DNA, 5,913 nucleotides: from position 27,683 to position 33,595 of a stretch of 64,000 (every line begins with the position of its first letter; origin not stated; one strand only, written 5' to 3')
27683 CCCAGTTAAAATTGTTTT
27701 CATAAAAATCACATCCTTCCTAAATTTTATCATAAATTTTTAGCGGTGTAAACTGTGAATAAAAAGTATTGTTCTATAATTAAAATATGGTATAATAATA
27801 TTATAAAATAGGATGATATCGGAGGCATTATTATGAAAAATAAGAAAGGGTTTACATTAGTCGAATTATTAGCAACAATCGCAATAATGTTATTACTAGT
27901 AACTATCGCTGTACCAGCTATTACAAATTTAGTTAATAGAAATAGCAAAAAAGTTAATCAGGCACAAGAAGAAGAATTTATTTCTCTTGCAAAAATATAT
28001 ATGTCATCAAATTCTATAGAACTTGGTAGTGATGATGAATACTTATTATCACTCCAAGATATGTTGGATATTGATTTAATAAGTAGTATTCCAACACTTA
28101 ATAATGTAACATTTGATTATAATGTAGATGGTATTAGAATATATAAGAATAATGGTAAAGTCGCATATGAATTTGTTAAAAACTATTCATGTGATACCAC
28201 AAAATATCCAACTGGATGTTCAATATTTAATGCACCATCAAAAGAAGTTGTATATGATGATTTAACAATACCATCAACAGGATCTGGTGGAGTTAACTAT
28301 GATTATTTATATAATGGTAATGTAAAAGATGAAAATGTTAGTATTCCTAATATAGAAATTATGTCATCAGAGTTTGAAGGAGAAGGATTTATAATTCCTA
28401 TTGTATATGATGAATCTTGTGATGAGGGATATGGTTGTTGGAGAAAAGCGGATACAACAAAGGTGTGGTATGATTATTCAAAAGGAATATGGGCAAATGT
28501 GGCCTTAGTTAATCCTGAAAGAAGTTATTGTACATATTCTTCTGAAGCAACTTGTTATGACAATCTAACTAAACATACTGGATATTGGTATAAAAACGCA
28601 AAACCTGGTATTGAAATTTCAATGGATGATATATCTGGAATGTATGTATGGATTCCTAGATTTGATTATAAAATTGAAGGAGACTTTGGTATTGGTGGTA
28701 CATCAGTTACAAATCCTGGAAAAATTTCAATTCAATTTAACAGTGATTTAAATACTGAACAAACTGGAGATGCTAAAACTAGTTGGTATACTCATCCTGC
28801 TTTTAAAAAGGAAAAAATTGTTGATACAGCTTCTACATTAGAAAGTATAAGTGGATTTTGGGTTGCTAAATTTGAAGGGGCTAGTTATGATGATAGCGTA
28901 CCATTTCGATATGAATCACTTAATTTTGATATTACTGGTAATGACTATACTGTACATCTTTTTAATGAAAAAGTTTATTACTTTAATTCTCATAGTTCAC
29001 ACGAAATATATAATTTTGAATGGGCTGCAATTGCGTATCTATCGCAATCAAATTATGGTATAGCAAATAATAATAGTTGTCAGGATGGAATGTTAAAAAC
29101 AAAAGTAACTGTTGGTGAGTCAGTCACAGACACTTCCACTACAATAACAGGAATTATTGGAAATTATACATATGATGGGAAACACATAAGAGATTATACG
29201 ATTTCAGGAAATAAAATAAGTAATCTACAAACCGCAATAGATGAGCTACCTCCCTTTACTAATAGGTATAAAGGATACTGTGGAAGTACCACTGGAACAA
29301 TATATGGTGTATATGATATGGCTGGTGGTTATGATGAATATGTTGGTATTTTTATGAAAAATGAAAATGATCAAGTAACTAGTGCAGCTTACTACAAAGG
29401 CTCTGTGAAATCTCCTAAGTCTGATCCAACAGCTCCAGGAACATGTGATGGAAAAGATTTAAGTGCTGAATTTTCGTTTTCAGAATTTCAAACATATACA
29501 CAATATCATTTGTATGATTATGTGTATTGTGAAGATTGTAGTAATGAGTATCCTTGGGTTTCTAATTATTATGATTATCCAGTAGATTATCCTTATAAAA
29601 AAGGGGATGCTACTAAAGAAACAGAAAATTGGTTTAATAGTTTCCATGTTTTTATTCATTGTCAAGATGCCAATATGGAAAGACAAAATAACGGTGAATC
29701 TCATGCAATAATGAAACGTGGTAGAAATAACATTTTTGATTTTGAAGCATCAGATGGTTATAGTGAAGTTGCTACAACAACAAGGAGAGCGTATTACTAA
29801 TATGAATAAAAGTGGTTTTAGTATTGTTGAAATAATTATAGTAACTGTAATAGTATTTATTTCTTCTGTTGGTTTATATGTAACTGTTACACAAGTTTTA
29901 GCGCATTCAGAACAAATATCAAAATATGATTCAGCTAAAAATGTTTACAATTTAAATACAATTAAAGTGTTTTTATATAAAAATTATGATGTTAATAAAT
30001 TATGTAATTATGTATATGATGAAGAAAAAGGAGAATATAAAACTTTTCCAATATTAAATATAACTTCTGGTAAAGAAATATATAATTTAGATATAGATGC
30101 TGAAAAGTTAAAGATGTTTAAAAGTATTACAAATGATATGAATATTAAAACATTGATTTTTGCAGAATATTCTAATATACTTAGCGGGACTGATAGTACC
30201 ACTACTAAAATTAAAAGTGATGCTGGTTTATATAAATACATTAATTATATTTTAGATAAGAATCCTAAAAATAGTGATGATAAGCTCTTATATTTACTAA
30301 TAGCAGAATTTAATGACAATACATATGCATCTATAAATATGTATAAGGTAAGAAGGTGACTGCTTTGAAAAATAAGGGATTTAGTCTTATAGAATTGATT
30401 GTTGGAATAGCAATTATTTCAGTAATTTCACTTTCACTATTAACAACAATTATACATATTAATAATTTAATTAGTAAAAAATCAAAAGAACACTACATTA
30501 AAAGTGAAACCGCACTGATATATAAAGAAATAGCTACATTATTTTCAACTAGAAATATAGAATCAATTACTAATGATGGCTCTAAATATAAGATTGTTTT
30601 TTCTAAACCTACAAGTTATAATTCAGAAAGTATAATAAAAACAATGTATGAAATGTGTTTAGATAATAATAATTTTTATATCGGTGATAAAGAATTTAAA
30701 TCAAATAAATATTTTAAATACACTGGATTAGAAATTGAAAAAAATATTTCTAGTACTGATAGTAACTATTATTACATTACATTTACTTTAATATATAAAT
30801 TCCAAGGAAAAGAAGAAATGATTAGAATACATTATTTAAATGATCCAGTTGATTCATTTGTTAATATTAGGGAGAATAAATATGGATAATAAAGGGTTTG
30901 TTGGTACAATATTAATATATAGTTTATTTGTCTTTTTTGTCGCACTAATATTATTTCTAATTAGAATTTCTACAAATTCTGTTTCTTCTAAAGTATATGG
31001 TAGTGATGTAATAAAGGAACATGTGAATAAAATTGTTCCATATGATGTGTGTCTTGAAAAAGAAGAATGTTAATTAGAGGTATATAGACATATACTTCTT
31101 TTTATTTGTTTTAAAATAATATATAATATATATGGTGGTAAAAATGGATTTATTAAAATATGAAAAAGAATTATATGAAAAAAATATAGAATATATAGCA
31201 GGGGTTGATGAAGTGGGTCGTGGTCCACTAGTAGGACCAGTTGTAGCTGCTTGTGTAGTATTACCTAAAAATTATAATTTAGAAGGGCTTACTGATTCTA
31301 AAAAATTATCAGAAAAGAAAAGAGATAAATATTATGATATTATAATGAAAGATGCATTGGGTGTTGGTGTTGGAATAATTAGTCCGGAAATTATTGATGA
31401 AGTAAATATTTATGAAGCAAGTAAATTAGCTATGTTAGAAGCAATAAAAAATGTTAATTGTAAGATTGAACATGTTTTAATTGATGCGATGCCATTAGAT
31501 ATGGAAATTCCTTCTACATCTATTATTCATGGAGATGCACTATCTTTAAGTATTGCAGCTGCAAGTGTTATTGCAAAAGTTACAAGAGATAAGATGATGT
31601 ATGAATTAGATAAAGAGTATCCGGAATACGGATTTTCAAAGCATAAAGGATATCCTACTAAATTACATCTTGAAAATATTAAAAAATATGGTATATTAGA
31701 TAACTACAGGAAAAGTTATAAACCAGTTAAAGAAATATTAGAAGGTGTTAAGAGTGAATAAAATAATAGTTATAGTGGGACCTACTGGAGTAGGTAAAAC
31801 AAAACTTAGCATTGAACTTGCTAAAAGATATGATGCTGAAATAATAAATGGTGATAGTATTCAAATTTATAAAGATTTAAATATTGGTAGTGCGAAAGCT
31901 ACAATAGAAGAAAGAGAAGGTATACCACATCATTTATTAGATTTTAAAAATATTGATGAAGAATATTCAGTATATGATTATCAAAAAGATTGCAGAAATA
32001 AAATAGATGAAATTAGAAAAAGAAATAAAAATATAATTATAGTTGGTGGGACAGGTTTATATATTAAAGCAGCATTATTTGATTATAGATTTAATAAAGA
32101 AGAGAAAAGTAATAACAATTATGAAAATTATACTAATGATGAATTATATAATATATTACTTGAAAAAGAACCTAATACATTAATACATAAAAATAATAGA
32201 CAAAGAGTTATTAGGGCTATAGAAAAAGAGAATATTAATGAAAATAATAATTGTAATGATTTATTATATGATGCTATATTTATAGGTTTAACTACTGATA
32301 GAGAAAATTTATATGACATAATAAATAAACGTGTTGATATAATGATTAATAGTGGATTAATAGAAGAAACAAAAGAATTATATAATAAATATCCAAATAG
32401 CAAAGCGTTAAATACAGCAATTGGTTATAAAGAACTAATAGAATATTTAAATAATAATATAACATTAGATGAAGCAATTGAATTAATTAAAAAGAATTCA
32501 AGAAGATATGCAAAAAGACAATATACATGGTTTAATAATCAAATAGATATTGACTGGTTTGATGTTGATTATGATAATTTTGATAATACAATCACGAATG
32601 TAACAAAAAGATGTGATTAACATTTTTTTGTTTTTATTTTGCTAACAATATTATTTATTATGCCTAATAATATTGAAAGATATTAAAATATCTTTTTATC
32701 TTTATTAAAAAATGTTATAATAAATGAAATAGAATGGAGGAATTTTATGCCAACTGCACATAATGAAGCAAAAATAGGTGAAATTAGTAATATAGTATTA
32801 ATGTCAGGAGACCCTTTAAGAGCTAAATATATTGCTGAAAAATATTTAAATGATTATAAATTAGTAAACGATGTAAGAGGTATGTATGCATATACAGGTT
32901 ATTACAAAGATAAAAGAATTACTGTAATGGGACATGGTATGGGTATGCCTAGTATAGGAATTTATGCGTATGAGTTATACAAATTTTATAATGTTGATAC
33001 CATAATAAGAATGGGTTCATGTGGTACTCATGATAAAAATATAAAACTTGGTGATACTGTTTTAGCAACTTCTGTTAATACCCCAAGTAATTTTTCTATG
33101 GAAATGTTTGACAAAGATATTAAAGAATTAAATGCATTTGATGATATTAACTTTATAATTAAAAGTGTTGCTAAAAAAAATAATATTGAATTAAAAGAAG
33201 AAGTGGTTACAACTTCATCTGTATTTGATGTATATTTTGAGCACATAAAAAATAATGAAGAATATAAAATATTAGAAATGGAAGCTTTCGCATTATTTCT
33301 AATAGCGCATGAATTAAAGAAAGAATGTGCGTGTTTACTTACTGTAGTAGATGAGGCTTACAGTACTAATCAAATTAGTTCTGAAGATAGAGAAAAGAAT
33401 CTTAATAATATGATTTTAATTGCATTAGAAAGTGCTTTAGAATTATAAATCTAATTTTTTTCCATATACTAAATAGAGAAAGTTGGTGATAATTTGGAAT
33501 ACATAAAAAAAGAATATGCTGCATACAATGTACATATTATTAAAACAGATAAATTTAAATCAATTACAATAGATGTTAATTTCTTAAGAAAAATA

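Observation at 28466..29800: Globular part of the giant pilin shows the motif order of the FGE-sulfatase / C-type-lectin-like fold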

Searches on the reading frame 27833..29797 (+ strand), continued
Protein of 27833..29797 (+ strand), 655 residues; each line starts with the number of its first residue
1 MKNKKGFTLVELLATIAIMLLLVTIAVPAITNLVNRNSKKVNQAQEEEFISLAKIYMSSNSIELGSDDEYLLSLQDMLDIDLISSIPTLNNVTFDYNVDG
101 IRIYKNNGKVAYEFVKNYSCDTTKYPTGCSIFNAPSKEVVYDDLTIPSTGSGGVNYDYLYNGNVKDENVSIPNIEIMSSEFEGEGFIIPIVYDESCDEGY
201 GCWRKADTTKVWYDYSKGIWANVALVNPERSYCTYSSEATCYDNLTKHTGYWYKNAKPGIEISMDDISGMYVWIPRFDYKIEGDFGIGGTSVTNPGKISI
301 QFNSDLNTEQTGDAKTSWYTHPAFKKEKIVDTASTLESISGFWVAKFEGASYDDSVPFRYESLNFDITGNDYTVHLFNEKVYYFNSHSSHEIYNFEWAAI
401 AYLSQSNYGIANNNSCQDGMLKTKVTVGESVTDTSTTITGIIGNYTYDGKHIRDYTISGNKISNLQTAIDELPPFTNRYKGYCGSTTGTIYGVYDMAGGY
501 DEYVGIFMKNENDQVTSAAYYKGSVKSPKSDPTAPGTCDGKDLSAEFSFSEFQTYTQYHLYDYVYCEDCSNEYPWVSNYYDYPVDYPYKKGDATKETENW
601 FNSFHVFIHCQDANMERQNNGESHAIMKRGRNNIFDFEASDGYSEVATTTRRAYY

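Call 68: search_protein_families(library=pfam, proteins=[L033:10910-11959:+, L033:10581-10934:+, L027:9539-10600:+, L027:9162-9551:+, L033:7989-9632:+, L027:4914-6794:+, L060:6944-8965:+, L065:7136-8812:+], max_evalue=0.1)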
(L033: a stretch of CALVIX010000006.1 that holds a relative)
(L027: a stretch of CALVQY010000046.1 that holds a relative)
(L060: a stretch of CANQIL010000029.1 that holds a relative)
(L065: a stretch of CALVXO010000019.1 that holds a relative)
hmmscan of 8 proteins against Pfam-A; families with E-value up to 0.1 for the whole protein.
L033:10910-11959:+ (350 aa): 2 families
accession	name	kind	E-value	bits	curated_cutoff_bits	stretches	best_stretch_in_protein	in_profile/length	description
PF00078.32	RVT_1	-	3.8e-16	59.8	29.6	1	77-275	9-203/205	Reverse transcriptase (RNA-dependent DNA polymerase)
PF23289.1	Spectrin_5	-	0.011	16.2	27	0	232-261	6-35/80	Guanine nucleotide exchange factor DBS-like, spectrin-like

L033:10581-10934:+ (118 aa): 2 families
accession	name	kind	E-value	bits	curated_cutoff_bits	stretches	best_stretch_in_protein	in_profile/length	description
PF22296.2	bAvd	-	2.3e-19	70.3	40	1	9-115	3-107/107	bAvd-like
PF05635.17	23S_rRNA_IVP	-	5.4e-06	27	33.8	1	5-109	1-105/106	23S rRNA-intervening sequence protein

L027:9539-10600:+ (354 aa): 1 family
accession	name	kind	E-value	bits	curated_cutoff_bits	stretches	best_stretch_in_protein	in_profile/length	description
PF00078.32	RVT_1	-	3.6e-18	66.5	29.6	1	73-270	9-202/205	Reverse transcriptase (RNA-dependent DNA polymerase)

L027:9162-9551:+ (130 aa): 2 families
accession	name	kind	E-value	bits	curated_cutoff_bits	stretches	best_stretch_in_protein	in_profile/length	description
PF22296.2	bAvd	-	2.2e-21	76.8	40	1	19-127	1-107/107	bAvd-like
PF05635.17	23S_rRNA_IVP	-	0.001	19.7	33.8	1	19-119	3-103/106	23S rRNA-intervening sequence protein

L033:7989-9632:+ (548 aa): 2 families
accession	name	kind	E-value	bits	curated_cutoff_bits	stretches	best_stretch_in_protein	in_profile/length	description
PF07963.17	N_methyl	-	1.6e-07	31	21.2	1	1-26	1-26/27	Prokaryotic N-terminal methylation motif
PF03781.23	FGE-sulfatase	-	0.014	15.5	23.3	1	391-429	152-189/255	Sulfatase-modifying factor enzyme 1-like domain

L027:4914-6794:+ (627 aa): 2 families
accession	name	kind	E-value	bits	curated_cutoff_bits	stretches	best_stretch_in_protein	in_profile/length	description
PF03781.23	FGE-sulfatase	-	0.0093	16.1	23.3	1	480-533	151-195/255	Sulfatase-modifying factor enzyme 1-like domain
PF22057.2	BACOVA_00961-like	-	0.027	14.6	27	0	177-243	66-125/140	BACOVA_00961-like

L060:6944-8965:+ (674 aa): 1 family
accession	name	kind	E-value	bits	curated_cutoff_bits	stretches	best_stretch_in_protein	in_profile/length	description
PF03781.23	FGE-sulfatase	-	9.9e-05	22.6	23.3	1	470-569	127-226/255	Sulfatase-modifying factor enzyme 1-like domain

L065:7136-8812:+ (559 aa): 1 family
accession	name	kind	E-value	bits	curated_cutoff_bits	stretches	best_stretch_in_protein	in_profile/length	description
PF07963.17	N_methyl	-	0.0018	18.2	21.2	1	18-41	4-27/27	Prokaryotic N-terminal methylation motif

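Call 89: list_cluster_members(proteins=[window:27833-29797:+])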
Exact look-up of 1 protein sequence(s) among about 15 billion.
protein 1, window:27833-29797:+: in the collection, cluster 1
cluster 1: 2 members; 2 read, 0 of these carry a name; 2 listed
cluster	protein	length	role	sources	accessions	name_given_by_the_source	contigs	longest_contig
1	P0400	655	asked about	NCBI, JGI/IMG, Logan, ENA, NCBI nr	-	-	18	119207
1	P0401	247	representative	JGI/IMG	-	-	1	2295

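Call 90: search_protein_families(library=phrogs, proteins=[L060:6944-8965:+, L033:7989-9632:+, L027:4914-6794:+, P0050], max_evalue=0.01)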
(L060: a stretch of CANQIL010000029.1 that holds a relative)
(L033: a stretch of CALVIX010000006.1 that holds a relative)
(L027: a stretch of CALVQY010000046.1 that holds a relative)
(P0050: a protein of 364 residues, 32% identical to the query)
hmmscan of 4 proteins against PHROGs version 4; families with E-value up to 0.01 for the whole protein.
L060:6944-8965:+ (674 aa): 1 family
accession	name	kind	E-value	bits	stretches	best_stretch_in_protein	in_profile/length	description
phrog_18508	-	other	0.00027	21.4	1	483-571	149-236/266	kinase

L033:7989-9632:+ (548 aa): 6 families
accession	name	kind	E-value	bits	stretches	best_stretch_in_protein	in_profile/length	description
phrog_11596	-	unknown function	4.1e-09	37.5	1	4-95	5-90/187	-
phrog_27437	-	unknown function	2.2e-05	25.6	1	1-40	4-43/140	-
phrog_13280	-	unknown function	2.5e-05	25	1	4-27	3-26/67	-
phrog_3433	-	moron, auxiliary metabolic gene and host takeover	5.7e-05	24.3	1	3-59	18-74/127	pilin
phrog_10597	-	unknown function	0.0042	18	0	1-25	1-25/59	-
phrog_11263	-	unknown function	0.0062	17.3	0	5-28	2-25/72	-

L027:4914-6794:+ (627 aa): 1 family
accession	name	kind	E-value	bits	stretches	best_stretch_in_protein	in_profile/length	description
phrog_8256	-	unknown function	0.00053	21.4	1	12-107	3-99/121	-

P0050 (364 aa): 0 families

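Call 92: search_protein_families(library=ncbifam, proteins=[L027:4914-6794:+, P0026], max_evalue=0.01)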
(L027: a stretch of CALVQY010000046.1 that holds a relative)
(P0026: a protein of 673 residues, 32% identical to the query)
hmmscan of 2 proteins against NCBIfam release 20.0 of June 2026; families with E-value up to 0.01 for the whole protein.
L027:4914-6794:+ (627 aa): 0 families

P0026 (673 aa): 0 families

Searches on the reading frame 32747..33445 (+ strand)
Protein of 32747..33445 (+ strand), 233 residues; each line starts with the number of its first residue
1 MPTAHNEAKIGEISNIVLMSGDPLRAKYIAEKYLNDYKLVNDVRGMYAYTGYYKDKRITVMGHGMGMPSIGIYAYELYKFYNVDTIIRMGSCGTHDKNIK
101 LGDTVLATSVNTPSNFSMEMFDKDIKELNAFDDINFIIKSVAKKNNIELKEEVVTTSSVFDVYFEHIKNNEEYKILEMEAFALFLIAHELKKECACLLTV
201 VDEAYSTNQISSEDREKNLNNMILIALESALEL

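Call 20: search_protein_families(library=pfam, proteins=[window:32747-33445:+], max_evalue=0.001)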
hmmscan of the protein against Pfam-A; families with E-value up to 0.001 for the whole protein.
window:32747-33445:+ (233 aa): 1 family
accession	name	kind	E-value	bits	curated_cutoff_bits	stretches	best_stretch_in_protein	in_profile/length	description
PF01048.26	PNP_UDP_1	-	4.7e-28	98.6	25.1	1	16-217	2-215/233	Phosphorylase superfamily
